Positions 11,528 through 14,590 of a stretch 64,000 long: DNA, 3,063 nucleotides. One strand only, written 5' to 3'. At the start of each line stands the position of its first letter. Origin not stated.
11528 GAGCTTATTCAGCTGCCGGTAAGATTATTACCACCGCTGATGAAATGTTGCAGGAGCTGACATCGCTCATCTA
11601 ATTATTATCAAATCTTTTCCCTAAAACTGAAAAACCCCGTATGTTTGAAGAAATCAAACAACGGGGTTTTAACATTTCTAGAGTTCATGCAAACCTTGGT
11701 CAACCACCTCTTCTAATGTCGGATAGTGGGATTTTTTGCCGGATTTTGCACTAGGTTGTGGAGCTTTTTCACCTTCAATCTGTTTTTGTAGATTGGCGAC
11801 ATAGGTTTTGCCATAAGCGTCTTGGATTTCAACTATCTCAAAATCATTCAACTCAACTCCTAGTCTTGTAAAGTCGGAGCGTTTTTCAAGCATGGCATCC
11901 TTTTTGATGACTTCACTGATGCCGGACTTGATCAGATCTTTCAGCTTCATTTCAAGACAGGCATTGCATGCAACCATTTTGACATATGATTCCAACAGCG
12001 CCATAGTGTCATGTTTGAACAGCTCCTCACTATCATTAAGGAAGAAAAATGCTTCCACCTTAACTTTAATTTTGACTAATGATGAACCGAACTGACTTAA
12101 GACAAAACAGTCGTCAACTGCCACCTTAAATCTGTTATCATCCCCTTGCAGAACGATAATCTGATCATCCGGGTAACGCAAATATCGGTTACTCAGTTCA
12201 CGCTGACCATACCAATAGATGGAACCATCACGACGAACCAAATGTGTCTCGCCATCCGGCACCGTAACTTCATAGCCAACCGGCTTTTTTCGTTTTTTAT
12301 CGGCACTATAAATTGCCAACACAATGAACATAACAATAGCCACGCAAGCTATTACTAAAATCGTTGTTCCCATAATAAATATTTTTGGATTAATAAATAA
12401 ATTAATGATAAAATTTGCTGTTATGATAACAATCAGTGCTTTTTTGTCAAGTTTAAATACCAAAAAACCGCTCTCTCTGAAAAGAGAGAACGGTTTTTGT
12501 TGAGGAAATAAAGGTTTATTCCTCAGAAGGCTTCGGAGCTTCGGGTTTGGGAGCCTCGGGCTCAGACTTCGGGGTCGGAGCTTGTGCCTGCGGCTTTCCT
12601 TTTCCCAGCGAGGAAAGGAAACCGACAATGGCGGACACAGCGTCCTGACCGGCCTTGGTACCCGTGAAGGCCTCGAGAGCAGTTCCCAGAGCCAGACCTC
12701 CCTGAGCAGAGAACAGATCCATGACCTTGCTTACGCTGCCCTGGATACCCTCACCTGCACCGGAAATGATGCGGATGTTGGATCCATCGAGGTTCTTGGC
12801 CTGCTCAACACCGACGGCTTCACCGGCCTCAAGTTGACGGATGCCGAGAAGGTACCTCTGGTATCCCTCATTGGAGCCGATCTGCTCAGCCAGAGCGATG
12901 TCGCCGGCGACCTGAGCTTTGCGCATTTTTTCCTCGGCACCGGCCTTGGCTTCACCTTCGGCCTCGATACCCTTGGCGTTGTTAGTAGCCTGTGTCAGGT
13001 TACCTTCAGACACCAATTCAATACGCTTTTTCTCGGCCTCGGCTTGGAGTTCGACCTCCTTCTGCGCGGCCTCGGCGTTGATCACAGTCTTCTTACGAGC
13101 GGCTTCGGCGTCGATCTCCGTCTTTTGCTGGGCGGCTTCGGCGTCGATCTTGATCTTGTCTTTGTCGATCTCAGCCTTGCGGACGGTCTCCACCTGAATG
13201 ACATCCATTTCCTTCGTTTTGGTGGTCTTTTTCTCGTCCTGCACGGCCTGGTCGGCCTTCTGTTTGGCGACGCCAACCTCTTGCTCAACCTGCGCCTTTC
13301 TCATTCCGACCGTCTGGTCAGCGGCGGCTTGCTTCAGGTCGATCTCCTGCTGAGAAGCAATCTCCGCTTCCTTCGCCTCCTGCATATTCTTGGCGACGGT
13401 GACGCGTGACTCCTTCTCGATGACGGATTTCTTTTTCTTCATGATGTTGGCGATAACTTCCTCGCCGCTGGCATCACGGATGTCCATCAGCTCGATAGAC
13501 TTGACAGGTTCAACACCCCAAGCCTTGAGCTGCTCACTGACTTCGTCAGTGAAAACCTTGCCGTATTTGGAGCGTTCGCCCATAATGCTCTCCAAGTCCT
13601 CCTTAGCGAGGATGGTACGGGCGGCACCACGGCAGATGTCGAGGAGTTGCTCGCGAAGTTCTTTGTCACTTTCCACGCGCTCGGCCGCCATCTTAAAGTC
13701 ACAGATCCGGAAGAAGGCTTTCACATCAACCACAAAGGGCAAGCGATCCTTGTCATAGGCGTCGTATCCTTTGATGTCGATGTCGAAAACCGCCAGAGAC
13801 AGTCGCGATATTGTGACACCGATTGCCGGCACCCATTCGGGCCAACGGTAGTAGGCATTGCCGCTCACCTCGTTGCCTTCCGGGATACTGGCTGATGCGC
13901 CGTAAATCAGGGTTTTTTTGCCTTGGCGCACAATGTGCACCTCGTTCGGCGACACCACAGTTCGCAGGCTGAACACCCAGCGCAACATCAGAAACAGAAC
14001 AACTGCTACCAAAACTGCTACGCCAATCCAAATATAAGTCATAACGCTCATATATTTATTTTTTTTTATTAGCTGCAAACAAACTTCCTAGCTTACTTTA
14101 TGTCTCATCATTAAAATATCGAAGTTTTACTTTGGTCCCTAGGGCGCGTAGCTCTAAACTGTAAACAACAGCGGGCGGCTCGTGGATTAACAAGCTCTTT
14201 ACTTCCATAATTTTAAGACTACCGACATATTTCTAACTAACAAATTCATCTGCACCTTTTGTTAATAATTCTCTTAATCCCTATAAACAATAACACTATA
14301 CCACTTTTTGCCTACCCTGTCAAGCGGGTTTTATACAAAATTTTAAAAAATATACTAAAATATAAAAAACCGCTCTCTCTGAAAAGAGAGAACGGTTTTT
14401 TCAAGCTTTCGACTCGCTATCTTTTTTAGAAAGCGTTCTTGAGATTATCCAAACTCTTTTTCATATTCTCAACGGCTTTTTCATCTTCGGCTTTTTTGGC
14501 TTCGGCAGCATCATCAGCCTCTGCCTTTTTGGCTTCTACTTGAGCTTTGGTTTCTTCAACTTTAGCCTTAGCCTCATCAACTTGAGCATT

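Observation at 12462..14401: GC-rich flotillin gene bracketed by two identical 37-bp hairpins, a candidate horizontally acquired cassette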

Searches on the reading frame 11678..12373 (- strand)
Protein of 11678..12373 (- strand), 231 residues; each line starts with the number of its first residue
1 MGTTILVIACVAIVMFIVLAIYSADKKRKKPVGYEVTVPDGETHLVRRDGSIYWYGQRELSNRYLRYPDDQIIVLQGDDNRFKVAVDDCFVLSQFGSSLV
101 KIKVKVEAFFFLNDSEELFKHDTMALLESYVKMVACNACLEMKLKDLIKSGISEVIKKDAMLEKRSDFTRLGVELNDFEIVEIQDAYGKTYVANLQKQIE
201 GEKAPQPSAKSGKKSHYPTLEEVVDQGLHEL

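Call 7: search_protein_families(library=pfam, proteins=[window:11678-12373:-], max_evalue=0.01)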
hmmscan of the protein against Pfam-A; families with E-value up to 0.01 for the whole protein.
window:11678-12373:- (231 aa): 1 family
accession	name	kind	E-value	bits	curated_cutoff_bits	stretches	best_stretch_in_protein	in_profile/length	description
PF05961.16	Chordopox_A13L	-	0.0019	18.8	24.1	1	2-29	3-30/69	Chordopoxvirus A13L protein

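Call 38: search_protein_families(library=padloc, proteins=[window:11678-12373:-], max_evalue=0.01)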
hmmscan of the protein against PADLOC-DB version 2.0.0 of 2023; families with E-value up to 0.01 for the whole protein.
window:11678-12373:- (231 aa): 1 family
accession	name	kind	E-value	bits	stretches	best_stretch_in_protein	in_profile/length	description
PDLC03750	RT_UG13b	-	0.0024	15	1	61-134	242-312/430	DRT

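Call 39: search_protein_families(library=ncbifam, proteins=[window:11678-12373:-], max_evalue=0.01)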
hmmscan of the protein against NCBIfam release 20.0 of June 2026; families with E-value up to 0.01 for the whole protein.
window:11678-12373:- (231 aa): 0 families

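Call 51: find_homologous_proteins(query=window:11678-12373:-)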
Query window:11678-12373:- (231 aa): 6 proteins with E <= 0.001 among 233 candidates.
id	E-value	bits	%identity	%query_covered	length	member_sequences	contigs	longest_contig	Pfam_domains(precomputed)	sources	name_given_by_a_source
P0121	1.2e-147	507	100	100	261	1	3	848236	-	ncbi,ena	-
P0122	7.5e-112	390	79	100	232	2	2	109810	-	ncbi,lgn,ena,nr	ncbi:MAG: hypothetical protein IKK52_02005 [Alphaproteobacteria bacterium]|nr:hypothetical protein [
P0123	3.9e-105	368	75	100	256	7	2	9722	-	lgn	-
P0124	4.4e-100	352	72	100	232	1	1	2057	-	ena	-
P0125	5.1e-90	319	68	95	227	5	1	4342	-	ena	-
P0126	1.5e-76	275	60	94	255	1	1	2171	-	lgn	-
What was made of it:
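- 11678..12373 (-): Gene B: a 231-aa membrane-anchored, truncated SPFH-like paralogue. Only 6 homologues in the protein collection (call 51).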

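Call 52: find_encoding_contigs(protein=P0121, flank=6000, max_places=6)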
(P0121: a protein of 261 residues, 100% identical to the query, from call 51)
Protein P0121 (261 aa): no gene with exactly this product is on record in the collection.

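Call 53: find_encoding_contigs(protein=P0122, flank=6000, max_places=4)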
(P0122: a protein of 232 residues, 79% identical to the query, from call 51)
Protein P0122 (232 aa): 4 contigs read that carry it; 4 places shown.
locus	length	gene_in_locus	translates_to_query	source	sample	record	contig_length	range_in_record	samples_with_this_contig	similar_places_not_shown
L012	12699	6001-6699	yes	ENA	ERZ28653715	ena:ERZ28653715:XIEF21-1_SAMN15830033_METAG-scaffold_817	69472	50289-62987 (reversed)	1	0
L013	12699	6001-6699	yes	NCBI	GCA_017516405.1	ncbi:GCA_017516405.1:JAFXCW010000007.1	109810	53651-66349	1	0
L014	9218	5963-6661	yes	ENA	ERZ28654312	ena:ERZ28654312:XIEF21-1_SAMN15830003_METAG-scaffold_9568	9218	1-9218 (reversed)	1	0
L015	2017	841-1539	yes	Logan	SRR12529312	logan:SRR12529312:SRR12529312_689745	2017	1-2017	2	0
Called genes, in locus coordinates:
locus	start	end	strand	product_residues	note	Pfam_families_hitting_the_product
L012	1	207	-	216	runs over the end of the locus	-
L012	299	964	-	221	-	-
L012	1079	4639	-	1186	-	PF01855:POR_N, PF17147:PFOR_II, PF01558:POR, PF10371:EKR, PF12838:Fer4_7, PF13237:Fer4_10, PF13484:Fer4_16, PF02775:TPP_enzyme_C, +8 more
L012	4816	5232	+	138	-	-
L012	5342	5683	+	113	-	-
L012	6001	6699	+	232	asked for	-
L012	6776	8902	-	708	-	PF00460:Flg_bb_rod, PF22692:LlgE_F_G_D1, PF07559:FlgE_D2 (weak), PF06429:Flg_bbr_C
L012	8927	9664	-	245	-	PF03963:FlgD, PF13861:FLgD_tudor, PF13860:FlgD_ig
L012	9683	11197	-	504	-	PF02120:Flg_hook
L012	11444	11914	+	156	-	PF00364:Biotin_lipoyl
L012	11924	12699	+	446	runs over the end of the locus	PF00289:Biotin_carb_N, PF02222:ATP-grasp, PF02786:CPSase_L_D2, PF07478:Dala_Dala_lig_C, PF02785:Biotin_carb_C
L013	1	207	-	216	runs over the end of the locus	-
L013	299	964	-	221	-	-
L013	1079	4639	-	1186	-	PF01855:POR_N, PF17147:PFOR_II, PF01558:POR, PF10371:EKR, PF12838:Fer4_7, PF13237:Fer4_10, PF13484:Fer4_16, PF02775:TPP_enzyme_C, +8 more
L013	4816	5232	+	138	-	-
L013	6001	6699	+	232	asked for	-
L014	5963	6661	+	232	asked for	-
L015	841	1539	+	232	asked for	-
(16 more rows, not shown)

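Call 69: search_protein_families(library=phrogs, proteins=[window:11678-12373:-], max_evalue=0.001)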
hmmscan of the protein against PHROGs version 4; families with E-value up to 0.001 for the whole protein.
window:11678-12373:- (231 aa): 0 families

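Call 84: list_cluster_members(proteins=[P0121, P0001, P0008, P0127])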
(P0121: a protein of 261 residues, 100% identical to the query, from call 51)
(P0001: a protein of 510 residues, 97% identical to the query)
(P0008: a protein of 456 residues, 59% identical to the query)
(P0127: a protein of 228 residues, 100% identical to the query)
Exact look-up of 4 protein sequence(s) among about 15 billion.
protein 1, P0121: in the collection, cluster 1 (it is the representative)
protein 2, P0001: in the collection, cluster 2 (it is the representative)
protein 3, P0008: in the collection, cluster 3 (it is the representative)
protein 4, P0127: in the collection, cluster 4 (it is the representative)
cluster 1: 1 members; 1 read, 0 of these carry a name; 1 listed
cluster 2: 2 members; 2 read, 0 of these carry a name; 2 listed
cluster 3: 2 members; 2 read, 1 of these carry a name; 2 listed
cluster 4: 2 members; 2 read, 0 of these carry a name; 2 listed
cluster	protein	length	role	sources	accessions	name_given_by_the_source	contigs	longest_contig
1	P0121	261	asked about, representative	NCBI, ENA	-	-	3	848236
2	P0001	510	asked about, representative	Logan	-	-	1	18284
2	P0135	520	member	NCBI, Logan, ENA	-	-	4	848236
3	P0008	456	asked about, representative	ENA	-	-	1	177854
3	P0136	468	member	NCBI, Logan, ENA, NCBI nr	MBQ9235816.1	MAG: hypothetical protein IJ184_05055 [Alphaproteobacteria bacterium] | hypothetical protein [Alphaproteobacteria bacterium]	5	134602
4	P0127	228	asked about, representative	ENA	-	-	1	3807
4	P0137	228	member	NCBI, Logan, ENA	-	-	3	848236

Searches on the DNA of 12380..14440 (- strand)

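Call 37: search_rna_families(source=window, start=12380, end=14440, threshold=evalue, max_evalue=10)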
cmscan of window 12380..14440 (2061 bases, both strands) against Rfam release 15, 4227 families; matches with E-value up to 10: 29.
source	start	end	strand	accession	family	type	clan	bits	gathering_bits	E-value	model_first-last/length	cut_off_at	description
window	12380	12500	+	RF02618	SSRC34_2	Gene; sRNA;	-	29.9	48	0.024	1-125/125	no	Streptococcus sRNA 34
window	14335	14399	+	RF02844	RefA9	Gene; antisense;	-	29.7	49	0.055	1-64/64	no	Enterococcus sRNA A9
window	14362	14437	-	RF00515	PyrR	Cis-reg;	-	29.7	54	0.15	1-115/115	no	PyrR binding site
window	14357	14436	-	RF02371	PyrG_leader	Cis-reg; leader;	-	28.9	65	0.3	1-78/78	no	PyrG leader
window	14338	14410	-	RF02663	GmglnB1_5p_UTR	Cis-reg;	-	26.2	54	0.041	1-85/85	no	GmglnB1 5'UTR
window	12453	12611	-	RF00557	L10_leader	Cis-reg; leader;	-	25.9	44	0.13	1-138/138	no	Ribosomal protein L10 leader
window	12448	12501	-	RF04343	Plastid-psbA-2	Cis-reg;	CL00153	24.8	55.8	0.081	1-60/60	no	Plastid-psbA-2 3UTR RNA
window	14297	14400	-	RF01774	rpsL_ricks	Cis-reg; leader;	-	23.7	60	9.3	1-131/131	no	Rickettsia rpsL leader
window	14355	14440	-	RF00557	L10_leader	Cis-reg; leader;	-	22.6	44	0.6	63-138/138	5'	Ribosomal protein L10 leader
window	14299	14403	+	RF00515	PyrR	Cis-reg;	-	22.4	54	3.5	1-115/115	no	PyrR binding site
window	14290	14399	+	RF01822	RsaJ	Gene; sRNA;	-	22.3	100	0.014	1-287/287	no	RNA Staph. aureus A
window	14340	14402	+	RF00506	Thr_leader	Cis-reg; leader;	-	22.2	55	0.3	1-118/118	no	Threonine operon leader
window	12460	12622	-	RF00515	PyrR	Cis-reg;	-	22.2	54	3.7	1-115/115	no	PyrR binding site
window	14063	14116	-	RF01600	snoR25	Gene; snRNA; snoRNA; CD-box;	-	21.4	50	4.1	1-70/70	no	small nucleolar RNA snoR25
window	14326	14409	+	RF02371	PyrG_leader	Cis-reg; leader;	-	21.2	65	9.1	1-78/78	no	PyrG leader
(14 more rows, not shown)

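Call 79: build_rna_model(alignment_id=A2)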
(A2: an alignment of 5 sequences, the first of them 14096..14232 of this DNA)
Model R1 built from alignment A2 (5 sequences, 200 columns); structure: RNAalifold consensus.
model positions 150; base pairs 19; branch points 0; effective number of sequences 2.15; information 0.589 bits per position. Calibrated on 0.2 Mb of random sequence (short: E-values are rough).
structure used (alignment columns):
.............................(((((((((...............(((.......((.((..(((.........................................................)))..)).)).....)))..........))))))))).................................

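Call 80: search_with_rna_model(model_id=R1, sources=[window, L001, L002, L003, L004, L005, L006, L007, L008, L009, L010, L012, L013, L014, L015], max_evalue=1)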
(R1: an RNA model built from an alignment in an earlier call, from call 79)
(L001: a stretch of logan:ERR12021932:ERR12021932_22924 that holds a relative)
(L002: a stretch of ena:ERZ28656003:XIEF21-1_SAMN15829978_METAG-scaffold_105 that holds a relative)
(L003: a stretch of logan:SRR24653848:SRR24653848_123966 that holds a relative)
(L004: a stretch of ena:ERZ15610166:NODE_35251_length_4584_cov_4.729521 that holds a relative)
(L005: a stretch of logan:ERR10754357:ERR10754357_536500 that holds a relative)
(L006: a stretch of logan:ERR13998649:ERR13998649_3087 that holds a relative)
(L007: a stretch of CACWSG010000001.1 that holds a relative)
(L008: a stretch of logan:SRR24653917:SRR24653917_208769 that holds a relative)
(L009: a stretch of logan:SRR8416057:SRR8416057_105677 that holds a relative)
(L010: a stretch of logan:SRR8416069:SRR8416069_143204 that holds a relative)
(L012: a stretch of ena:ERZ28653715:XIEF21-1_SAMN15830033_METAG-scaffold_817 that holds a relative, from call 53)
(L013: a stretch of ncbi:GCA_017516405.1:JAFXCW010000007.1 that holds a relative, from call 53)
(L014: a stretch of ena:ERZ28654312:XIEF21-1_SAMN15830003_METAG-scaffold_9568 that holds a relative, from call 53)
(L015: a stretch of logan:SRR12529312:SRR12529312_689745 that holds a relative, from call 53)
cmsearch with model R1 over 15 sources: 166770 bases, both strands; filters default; matches with E-value up to 1: 8.
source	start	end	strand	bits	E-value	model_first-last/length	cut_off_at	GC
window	14089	14232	-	159.5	4.4e-30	1-150/150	no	0.39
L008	290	433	+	157.3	1.3e-29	1-150/150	no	0.39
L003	1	133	+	138.8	9.2e-26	12-150/150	5'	0.39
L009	28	189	+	137.5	1.7e-25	1-150/150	no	0.38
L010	14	175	+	135.3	4.9e-25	1-150/150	no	0.38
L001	5353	5535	+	122.9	1.8e-22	1-150/150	no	0.36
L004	431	555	+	102.2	3.8e-18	1-150/150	no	0.36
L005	299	423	+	102.2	3.8e-18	1-150/150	no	0.36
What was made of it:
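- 14089..14232 (-): Conserved structured 5' leader element. It contains the GC-rich patch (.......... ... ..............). The covariance model hits only upstream of flotillin in 8 loci, including another genus (L004/L005) (call 80).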
